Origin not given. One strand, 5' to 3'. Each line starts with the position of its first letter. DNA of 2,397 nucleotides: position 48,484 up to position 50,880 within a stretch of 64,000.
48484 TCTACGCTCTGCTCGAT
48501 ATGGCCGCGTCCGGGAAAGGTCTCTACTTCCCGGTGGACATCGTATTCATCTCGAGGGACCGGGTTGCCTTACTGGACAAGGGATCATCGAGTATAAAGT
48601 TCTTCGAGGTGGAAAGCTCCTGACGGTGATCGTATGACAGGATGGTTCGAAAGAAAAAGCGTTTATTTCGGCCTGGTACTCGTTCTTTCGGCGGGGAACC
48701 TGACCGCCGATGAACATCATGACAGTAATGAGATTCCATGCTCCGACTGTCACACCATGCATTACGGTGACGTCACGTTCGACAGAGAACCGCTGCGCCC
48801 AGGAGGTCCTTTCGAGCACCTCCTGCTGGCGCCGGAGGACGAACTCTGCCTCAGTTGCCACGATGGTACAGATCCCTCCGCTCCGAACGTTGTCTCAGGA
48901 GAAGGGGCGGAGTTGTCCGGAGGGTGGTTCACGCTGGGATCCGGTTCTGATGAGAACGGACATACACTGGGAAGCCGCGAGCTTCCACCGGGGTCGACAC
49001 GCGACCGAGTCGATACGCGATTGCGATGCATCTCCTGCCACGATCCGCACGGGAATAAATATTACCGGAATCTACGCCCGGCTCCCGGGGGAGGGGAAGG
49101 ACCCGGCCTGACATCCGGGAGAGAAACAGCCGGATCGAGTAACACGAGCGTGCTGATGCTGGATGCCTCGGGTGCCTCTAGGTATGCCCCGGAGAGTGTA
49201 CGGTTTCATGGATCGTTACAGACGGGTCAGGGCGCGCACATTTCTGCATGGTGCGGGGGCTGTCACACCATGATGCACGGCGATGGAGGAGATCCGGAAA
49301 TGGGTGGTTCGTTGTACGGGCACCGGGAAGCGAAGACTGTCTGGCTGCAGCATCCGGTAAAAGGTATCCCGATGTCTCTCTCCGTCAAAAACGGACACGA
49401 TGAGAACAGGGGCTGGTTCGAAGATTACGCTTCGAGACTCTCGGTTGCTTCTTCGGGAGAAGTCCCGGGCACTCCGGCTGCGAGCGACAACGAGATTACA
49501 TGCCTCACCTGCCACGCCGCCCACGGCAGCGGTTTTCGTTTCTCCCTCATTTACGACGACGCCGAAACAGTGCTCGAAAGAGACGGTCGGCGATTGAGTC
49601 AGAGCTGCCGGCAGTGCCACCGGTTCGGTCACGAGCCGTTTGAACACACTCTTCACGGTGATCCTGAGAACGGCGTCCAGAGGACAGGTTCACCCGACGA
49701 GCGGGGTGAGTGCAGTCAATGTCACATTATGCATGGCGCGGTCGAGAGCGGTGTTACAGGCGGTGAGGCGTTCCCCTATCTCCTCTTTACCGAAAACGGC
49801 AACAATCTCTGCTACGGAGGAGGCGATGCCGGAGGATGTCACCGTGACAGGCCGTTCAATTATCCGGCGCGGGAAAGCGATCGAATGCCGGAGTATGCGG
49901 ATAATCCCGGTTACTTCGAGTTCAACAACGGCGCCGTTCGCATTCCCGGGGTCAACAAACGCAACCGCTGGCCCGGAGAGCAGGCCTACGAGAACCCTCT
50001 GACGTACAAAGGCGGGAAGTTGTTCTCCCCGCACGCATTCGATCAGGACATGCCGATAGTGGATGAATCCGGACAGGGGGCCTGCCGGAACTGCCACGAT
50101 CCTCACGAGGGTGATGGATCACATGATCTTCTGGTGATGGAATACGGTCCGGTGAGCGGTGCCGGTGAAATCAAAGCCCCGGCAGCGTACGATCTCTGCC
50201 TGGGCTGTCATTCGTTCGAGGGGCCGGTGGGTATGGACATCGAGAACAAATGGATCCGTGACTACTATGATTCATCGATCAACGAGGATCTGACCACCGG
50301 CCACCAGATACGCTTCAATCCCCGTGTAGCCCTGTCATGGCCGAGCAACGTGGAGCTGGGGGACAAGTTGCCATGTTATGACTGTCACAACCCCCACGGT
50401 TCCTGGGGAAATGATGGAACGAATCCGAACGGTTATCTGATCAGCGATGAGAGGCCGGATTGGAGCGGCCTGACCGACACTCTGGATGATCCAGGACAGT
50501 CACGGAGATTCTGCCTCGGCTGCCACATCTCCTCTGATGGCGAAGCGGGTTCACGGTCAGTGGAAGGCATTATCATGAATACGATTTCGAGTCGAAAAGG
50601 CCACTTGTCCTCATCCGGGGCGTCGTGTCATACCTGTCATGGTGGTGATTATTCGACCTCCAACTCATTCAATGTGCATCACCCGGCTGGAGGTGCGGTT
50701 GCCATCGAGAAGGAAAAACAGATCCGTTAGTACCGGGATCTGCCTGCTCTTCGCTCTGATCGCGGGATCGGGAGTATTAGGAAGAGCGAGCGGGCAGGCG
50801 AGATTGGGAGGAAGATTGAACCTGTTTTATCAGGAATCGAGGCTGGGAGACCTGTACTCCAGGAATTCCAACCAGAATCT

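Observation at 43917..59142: Sigma-54-controlled cluster of five multiheme cytochromes, three NHL beta-propellers, a beta-barrel OMP and paired lipoproteins: candidate novel electron-transfer conduit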

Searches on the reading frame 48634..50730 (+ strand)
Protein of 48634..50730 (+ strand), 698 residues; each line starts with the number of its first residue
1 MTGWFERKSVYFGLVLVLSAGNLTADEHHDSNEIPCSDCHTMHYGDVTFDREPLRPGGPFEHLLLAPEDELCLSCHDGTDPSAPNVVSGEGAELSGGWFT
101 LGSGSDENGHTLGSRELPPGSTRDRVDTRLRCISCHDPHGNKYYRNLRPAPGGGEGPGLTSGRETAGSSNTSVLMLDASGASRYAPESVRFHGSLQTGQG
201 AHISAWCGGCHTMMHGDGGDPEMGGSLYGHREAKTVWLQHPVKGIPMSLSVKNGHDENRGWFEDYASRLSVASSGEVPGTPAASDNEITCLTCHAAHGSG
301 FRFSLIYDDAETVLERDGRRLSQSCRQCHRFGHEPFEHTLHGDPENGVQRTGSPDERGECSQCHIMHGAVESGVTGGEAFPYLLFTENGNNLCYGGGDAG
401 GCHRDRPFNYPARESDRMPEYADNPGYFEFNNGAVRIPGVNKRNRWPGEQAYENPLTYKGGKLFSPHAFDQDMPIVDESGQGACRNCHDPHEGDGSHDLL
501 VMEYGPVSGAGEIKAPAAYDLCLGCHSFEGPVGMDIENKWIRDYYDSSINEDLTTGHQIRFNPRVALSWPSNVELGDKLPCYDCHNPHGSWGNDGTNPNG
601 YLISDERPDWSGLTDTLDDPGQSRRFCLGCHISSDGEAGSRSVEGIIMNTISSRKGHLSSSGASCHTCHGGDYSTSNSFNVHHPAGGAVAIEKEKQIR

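Call 4: search_protein_families(library=pfam, proteins=[window:48634-50730:+], max_evalue=0.1)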
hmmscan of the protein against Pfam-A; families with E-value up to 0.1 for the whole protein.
window:48634-50730:+ (698 aa): 4 families
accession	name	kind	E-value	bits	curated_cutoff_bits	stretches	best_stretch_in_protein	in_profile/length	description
PF09699.15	Paired_CXXCH_1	-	6e-24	83.9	20.6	6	481-527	6-37/41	Doubled CXXCH motif (Paired_CXXCH_1)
PF22113.1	Mtrc-MtrF_II-IV_dom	-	1.2e-10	41.6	30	2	207-367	9-166/176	Outer membrane cytochrome MtrC/MtrF-like, domains II/IV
PF14522.11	Cytochrome_C7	-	2.1e-10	40.7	24.8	2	286-364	12-66/67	Cytochrome c7 and related cytochrome c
PF14537.11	Cytochrom_c3_2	-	2.1e-06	28.5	25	0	318-369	22-69/79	Cytochrome c3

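Call 8: search_solved_structures(query=window:48634-50730:+, max_evalue=1, show_alignments=2)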
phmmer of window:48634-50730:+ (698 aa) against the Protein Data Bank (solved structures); distinct sequences matched with E-value up to 1: 1.
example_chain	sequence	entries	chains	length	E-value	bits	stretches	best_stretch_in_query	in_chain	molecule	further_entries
7c9r_C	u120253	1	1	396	0.034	15.8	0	620-672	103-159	Photosynthetic reaction center cytochrome c subunit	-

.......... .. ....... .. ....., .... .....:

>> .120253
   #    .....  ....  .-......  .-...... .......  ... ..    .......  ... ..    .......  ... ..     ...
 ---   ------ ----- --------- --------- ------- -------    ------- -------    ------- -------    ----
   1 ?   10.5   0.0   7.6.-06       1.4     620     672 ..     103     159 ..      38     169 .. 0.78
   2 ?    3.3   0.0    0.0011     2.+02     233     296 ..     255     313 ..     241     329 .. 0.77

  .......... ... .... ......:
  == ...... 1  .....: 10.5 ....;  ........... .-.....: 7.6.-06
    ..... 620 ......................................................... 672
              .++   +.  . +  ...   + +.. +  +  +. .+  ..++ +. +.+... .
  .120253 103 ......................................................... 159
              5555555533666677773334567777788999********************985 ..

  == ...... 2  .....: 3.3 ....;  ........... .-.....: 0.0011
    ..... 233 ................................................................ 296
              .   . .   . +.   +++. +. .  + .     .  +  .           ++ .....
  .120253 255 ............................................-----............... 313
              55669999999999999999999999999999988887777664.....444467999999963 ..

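Call 79: search_protein_families(library=ncbifam, proteins=[window:48634-50730:+], max_evalue=0.01)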
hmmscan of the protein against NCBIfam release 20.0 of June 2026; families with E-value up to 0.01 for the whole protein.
window:48634-50730:+ (698 aa): 3 families
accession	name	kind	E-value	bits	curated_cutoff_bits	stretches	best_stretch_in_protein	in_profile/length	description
TIGR01905.1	paired_CXXCH_1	subfamily_domain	3.8e-13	49.1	25.2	0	481-495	6-20/41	doubled CXXCH domain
TIGR03508.1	decahem_SO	subfamily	2.4e-09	37.1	192.2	0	287-369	143-254/258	DmsE family decaheme c-type cytochrome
NF041028.1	decahem_GSU2203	exception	5.7e-09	35.6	325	1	26-77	118-156/317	GSU2203 family decaheme c-type cytochrome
